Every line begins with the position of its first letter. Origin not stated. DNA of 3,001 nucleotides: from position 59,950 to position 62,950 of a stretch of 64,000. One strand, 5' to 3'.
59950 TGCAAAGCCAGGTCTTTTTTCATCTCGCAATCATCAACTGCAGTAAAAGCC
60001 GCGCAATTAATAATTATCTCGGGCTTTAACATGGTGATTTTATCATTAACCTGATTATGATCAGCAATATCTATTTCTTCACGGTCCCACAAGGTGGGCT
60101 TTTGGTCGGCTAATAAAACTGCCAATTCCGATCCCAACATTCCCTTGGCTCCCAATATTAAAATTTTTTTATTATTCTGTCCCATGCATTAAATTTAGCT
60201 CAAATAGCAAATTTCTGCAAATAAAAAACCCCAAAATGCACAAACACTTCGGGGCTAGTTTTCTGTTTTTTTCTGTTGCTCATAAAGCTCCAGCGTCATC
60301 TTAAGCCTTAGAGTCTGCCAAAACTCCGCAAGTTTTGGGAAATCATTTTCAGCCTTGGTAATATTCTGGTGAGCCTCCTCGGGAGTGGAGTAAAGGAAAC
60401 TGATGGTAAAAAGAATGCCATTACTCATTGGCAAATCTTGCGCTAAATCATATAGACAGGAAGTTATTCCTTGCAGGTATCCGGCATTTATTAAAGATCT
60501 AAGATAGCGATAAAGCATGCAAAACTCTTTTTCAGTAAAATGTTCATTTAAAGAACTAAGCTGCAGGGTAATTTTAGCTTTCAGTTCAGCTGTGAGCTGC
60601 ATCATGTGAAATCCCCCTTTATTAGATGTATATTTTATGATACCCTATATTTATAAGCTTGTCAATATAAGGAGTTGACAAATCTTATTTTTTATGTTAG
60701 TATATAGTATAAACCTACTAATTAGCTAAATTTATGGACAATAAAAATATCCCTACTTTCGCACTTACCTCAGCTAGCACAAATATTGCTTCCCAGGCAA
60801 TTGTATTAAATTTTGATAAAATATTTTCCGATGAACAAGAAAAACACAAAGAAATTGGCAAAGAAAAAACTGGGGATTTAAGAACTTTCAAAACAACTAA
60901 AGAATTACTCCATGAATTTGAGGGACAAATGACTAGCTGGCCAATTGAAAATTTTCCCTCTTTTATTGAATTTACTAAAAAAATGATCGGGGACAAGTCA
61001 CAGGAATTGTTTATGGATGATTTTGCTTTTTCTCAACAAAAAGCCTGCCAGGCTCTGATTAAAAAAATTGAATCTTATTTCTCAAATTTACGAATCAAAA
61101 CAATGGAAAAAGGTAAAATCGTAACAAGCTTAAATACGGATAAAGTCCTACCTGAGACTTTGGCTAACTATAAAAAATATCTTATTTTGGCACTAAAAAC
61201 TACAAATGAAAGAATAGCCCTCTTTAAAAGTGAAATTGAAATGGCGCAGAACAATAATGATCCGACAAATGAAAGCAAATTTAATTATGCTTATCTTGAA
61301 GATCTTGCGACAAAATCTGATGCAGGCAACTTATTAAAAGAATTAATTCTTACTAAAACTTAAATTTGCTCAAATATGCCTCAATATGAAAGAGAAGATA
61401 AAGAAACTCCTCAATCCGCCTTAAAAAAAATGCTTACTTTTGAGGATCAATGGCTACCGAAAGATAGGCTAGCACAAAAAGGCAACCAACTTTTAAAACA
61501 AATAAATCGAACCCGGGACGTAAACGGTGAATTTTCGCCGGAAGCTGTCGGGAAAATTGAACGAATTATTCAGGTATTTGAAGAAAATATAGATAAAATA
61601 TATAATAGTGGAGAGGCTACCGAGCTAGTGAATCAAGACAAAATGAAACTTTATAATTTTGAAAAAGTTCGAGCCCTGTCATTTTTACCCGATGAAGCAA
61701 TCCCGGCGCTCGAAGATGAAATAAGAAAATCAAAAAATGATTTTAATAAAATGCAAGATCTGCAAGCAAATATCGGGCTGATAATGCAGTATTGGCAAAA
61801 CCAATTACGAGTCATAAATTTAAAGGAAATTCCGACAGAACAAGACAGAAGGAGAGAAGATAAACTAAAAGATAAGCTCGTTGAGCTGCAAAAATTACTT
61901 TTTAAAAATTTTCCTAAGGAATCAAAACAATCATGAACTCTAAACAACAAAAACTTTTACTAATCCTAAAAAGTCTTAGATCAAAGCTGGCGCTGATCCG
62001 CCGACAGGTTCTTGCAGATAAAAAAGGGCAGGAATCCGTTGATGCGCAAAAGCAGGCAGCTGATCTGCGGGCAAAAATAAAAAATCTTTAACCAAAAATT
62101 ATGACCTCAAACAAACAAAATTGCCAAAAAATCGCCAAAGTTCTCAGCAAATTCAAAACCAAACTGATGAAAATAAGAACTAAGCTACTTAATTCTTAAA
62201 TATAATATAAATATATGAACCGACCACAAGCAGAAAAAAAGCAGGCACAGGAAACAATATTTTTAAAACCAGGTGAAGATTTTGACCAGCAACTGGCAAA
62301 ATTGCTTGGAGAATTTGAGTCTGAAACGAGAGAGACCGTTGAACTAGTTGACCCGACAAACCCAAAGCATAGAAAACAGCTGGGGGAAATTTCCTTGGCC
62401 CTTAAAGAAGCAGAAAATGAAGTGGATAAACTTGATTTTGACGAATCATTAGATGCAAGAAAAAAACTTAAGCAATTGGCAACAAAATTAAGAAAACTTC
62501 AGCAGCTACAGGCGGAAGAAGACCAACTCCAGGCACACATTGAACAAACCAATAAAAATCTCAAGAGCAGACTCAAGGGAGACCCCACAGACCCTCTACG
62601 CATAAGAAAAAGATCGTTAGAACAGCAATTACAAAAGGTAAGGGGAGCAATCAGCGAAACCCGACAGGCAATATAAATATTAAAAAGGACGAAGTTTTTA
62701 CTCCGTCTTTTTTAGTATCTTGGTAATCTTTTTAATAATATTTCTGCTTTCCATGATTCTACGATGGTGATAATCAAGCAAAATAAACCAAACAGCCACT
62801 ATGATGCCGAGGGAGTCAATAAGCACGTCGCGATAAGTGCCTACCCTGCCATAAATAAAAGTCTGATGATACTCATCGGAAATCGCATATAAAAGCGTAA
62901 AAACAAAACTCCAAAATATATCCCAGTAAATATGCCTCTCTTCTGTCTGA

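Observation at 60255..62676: Plus-strand operon of uncharacterised coiled-coil proteins and two tiny cationic peptides, with a palindromic operator, inserted into the rml cluster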

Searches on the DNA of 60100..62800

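Call 89: search_rna_families(source=window, start=60100, end=62800, threshold=evalue, max_evalue=1)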
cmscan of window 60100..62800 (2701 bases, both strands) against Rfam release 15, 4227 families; matches with E-value up to 1: 0.
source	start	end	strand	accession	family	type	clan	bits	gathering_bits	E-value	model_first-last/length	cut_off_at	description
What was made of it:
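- Tried and rejected: Rfam found nothing in the block at E<=1 (call 89).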

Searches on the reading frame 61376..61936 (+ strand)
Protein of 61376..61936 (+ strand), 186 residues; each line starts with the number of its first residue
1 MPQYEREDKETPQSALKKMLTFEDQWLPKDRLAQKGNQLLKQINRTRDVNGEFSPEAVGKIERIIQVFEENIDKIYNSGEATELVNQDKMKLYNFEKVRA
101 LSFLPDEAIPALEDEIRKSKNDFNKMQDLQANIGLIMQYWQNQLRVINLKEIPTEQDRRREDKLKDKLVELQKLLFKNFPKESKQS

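Call 5: search_protein_families(library=pfam, proteins=[window:61376-61936:+], max_evalue=1)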
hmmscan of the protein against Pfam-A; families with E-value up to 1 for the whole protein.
window:61376-61936:+ (186 aa): 4 families
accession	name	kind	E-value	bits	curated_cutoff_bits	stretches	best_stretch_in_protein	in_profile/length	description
PF10744.14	Med1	-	0.0016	18.1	25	1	72-163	135-222/427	Mediator of RNA polymerase II transcription subunit 1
PF08654.15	DASH_Dad2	-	0.002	18.9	26.9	1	111-162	23-74/99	DASH complex subunit Dad2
PF18041.7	MapZ_EC1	-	0.042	14.6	33.1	1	30-62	63-97/129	MapZ extracellular domain 1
PF00872.24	Transposase_mut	-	0.05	12.9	21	1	47-94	82-129/379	Transposase, Mutator family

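Call 17: find_related_loci(query=window:61376-61936:+, collection=genome_contigs, flank=10000)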
Query window:61376-61936:+ (186 aa) in genome_contigs; peptide patterns used: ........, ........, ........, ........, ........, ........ (x = any residue, [..] = any of these).
192 stretches matched a pattern, but none encodes a relative of the query by tblastn (E <= 1e-3).

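Call 40: search_protein_representatives(protein=window:61376-61936:+)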
Query: 186 residues. Proteins with E-value up to 0.001 (for the whole library): 4; up to 1e-10: 2; up to 1e-30: 1. The best 4 are listed.
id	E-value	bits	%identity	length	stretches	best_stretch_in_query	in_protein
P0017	3.2e-56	206.1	57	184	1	9-181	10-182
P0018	1.1e-15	74.1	33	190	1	6-176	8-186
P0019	2.9e-08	50.0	32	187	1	1-169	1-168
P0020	1.4e-06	44.5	30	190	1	6-175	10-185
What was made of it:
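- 61376..61936 (+): C186: 186-aa protein of family T1, predicted as a compact seven-helix bundle. Only 4 relatives among 1.84 billion representative proteins (call 40).
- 4 relatives of C186 in 1.84 billion representative proteins (call 40).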

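Call 47: search_protein_families(library=phrogs, proteins=[window:61376-61936:+], max_evalue=0.1)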
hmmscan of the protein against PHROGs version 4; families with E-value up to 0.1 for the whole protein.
window:61376-61936:+ (186 aa): 1 family
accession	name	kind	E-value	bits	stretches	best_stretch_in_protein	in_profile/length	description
phrog_5567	-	unknown function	5.7e-05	23.8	1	43-98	78-133/140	-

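Call 48: search_protein_families(library=ncbifam, proteins=[window:61376-61936:+], max_evalue=0.1)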
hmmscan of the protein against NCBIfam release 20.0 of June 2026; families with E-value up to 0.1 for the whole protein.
window:61376-61936:+ (186 aa): 0 families

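Call 49: search_protein_families(library=padloc, proteins=[window:61376-61936:+], max_evalue=0.1)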
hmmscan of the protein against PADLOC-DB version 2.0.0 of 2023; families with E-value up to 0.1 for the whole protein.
window:61376-61936:+ (186 aa): 0 families

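Call 58: predict_structure(alignment_id=A5)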
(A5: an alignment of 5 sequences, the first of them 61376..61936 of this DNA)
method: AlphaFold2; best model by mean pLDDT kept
length: 186 residues; sequences in the alignment: 5
mean_pLDDT: 85.9   pTM: 0.81
mean pLDDT of the five models: 85.9, 85.6, 85.3, 84.0, 83.7
residues with pLDDT >= 90: 107; 70-90: 58; 50-70: 9; < 50: 12
segments of 3 or more residues with pLDDT < 50: 1-8, 183-186
pLDDT, mean of each block of 10 residues (from residue 1): 44 71 88 93 85 90 96 91 90 93 93 93 87 92 90 88 94 90 46
secondary structure, 60 per line:
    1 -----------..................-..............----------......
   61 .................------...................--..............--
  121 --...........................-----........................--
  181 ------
elements in order: H12-29 H31-44 H55-77 H84-102 H105-118 H123-149 H155-178
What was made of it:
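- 61376..61936 (+): AlphaFold pLDDT 85.9, pTM 0.81 (call 58).
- Checked: C186 is predicted as a compact 7-helix bundle (pTM 0.81, call 58).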

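Call 63: fold_search(model_id=the predicted structure, library=pdb)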
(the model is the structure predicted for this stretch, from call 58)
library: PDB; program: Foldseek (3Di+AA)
matches with E <= 10: 659; with E <= 0.001: 0
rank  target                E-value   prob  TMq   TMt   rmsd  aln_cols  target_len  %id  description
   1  8e12_C                2.9e-01  0.84  0.35  0.40  18.3       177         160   14  Homotrimeric variant of tcTRP9, BGL14 (released 2023-04-12)
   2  6f09_S                5.0e-01  0.13  0.17  0.14  16.5       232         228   11  Binary complex of 14-3-3 zeta with ubiquitin specific protease 8 (USP8) pSer718 peptide (released 2018-03-07)
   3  6zpp                  5.2e-01  0.51  0.29  0.33  14.8       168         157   11  g7941: a virulence factor from Drechmaria coniospora (released 2022-01-19)
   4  6zfd_A                5.7e-01  0.20  0.22  0.18  17.8       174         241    9  14-3-3 zeta bound to the phosphorylated 18E6 C-terminus (released 2021-02-17)
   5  5m4y_A                6.0e-01  0.33  0.23  0.24  18.3       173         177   12  Crystal structure of the Sec3/Sso2 complex at 2.20 angstrom resolution (released 2017-02-08)
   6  1orj_B                6.0e-01  0.21  0.16  0.24  15.0       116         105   20  FLAGELLAR EXPORT CHAPERONE (released 2003-09-16)
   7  6fnb_B                6.0e-01  0.21  0.22  0.19  17.6       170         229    9  Mono- and bivalent 14-3-3 inhibitors for characterizing supramolecular lysine-PEG interactions in proteins (released 2018-07-04)
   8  5m4y_C                6.6e-01  0.35  0.23  0.24  17.7       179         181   12  Crystal structure of the Sec3/Sso2 complex at 2.20 angstrom resolution (released 2017-02-08)
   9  6twz_A                6.6e-01  0.21  0.23  0.20  18.6       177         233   10  14-3-3 sigma complexed with a phosphorylated 16E6 peptide (released 2020-05-06)
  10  6qhd_A                7.0e-01  0.60  0.32  0.13  19.1       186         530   13  Lysine acetylated and tyrosine phosphorylated STAT3 in a complex with DNA (released 2019-06-19)
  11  8adm_A                7.0e-01  0.30  0.25  0.22  18.5       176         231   10  Ternary complex of 14-3-3 sigma, Usp8pS718 phosphopeptide and small molecule stabilizer (released 2023-04-26)
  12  4fj3_B                7.0e-01  0.18  0.21  0.19  17.1       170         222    8  14-3-3 isoform zeta in complex with a diphoyphorylated C-RAF peptide (released 2012-09-05)
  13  6y4k_A                7.3e-01  0.30  0.25  0.22  17.6       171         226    8  Crystal structure of human 14-3-3 gamma in complex with CaMKK2 14-3-3 binding motif Ser100 and Fusicoccin A (released 2021-01-27)
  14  2c63_A                7.3e-01  0.21  0.23  0.19  18.1       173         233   13  14-3-3 Protein Eta (Human) Complexed to Peptide (released 2005-11-21)
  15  5f3q_B                7.7e-01  0.33  0.28  0.29  12.3       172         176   16  Crystal structure of a noncanonical Dicer protein from Entamoeba histolytica (released 2016-12-14)
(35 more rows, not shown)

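Call 68: fold_search(model_id=the predicted structure, library=viral)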
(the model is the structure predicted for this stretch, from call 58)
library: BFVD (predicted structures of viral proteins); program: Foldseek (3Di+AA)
matches with E <= 10: 399; with E <= 0.001: 0
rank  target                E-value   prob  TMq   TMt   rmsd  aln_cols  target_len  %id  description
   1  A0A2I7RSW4            1.7e-01  0.41  0.23  0.22  18.7       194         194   11  (no name in the UniProt tables at hand)
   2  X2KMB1                5.0e-01  0.28  0.25  0.09  21.0       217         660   13  Tape measure domain protein [Enterococcus phage AUEF3]
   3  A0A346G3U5            5.8e-01  0.33  0.29  0.27  15.4       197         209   11  (no name in the UniProt tables at hand)
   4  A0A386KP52            6.1e-01  0.25  0.22  0.27  17.4       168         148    7  Uncharacterized protein [Microbacterium phage ValentiniPuff]
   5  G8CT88                6.7e-01  0.23  0.22  0.28  15.7       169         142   15  (no name in the UniProt tables at hand)
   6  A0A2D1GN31            7.4e-01  0.25  0.25  0.30  14.4       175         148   11  (no name in the UniProt tables at hand)
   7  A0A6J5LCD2            7.4e-01  0.20  0.22  0.10  21.9       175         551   12  Uncharacterized protein [uncultured Caudovirales phage]
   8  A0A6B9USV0            7.4e-01  0.08  0.16  0.08  21.7       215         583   12  (no name in the UniProt tables at hand)
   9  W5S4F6                7.8e-01  0.69  0.31  0.12  14.2       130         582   13  Protein kinase domain-containing protein [Pithovirus sibericum]
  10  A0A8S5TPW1            8.2e-01  0.12  0.19  0.12  11.2       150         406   15  DNA circularization protein [Myoviridae sp. ct2AC8]
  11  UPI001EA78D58         8.6e-01  0.18  0.25  0.09  11.9       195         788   12  (no name look-up for this kind of identifier)
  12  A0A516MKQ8            9.9e-01  0.30  0.21  0.28  14.9       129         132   12  (no name in the UniProt tables at hand)
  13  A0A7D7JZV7            9.9e-01  0.20  0.25  0.09  36.1       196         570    9  (no name in the UniProt tables at hand)
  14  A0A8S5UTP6            9.9e-01  0.15  0.21  0.07  12.5       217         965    8  Uncharacterized protein [Myoviridae sp. ctYA416]
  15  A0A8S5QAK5            9.9e-01  0.14  0.22  0.04  30.1       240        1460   11  Minor tail protein [Myoviridae sp. ctm8X17]
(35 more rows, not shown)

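Call 69: find_encoding_contigs(protein=P0017, flank=8000, max_places=3)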
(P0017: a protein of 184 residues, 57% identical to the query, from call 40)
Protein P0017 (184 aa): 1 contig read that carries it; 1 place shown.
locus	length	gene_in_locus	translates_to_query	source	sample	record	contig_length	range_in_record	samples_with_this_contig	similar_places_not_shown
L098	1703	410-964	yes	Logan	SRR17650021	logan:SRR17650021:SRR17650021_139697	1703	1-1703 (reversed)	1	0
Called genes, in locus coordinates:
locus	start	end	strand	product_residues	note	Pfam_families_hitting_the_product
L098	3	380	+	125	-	?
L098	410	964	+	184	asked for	-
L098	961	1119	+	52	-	-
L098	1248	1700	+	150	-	-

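Call 70: find_encoding_contigs(protein=P0018, flank=8000, max_places=3)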
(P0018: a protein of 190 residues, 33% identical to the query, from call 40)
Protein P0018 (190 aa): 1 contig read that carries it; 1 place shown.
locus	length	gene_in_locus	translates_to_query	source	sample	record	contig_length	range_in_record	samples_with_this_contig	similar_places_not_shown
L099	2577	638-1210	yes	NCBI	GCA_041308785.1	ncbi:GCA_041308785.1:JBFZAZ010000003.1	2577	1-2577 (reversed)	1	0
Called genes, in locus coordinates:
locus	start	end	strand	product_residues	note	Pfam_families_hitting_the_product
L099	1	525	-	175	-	?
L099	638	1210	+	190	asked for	-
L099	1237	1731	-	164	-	PF04892:VanZ-LLP1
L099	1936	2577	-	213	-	?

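Call 71: find_encoding_contigs(protein=P0020, flank=8000, max_places=3)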
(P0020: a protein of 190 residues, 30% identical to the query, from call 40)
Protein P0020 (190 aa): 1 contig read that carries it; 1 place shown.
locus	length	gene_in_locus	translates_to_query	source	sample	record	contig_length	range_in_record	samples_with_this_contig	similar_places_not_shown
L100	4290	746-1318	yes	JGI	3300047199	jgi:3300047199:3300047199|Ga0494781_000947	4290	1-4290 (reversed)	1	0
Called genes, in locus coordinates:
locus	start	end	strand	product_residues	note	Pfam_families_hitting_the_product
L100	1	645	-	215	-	?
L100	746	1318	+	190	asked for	-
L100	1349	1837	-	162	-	PF04892:VanZ-LLP1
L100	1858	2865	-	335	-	PF01073:3Beta_HSD, PF01370:Epimerase, PF02719:Polysacc_synt_2, PF04321:RmlD_sub_bind, PF07993:NAD_binding_4, PF13460:NAD_binding_10 (weak), PF16363:GDP_Man_Dehyd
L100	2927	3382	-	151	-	-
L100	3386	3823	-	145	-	PF00293:NUDIX, PF14815:NUDIX_4 (weak)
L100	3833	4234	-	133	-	PF00472:RF-1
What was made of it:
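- In several loci the T protein occurs alone, without any peptide (calls 70, 71).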

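Call 76: find_related_loci(query=A5, collection=viral_contigs, flank=5000)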
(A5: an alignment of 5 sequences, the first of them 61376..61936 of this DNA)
Query A5 (186 aa) in viral_contigs; peptide patterns used: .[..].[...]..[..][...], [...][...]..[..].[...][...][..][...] (x = any residue, [..] = any of these).
188 stretches matched a pattern, but none encodes a relative of the query by tblastn (E <= 1e-3).
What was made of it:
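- On Prophage / integrative mobile element: No IMG/VR relative of the C186 family (call 76).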

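Call 85: search_solved_structures(query=A5, max_evalue=10)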
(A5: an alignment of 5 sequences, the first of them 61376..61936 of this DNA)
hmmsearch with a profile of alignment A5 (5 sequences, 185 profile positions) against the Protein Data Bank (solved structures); distinct sequences matched with E-value up to 10: 2.
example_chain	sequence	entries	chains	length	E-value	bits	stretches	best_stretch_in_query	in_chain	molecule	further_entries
8u5w_A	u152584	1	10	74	0.023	17.4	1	112-154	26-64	WSHC5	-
8gaq_A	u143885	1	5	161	0.15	14.7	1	111-167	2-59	C5HR2_4r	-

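Call 88: search_protein_families(library=pfam, proteins=[L098:1248-1700:+], max_evalue=0.1)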
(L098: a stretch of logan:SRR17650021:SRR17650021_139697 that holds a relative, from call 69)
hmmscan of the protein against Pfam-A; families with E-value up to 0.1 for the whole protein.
L098:1248-1700:+ (150 aa): 4 families
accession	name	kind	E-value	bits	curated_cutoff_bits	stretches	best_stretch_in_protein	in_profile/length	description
PF10136.14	SpecificRecomb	-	0.005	15.6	24.6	1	23-129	183-287/639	Site-specific recombinase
PF06009.19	Laminin_II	-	0.014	15.8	33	1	25-93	41-100/138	Laminin Domain II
PF18679.7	HTH_57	-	0.036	14.8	29.1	0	10-60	17-67/112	ThcOx helix turn helix domain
PF04012.17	PspA_IM30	-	0.058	13.4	33.9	0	82-128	164-206/220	PspA/IM30 family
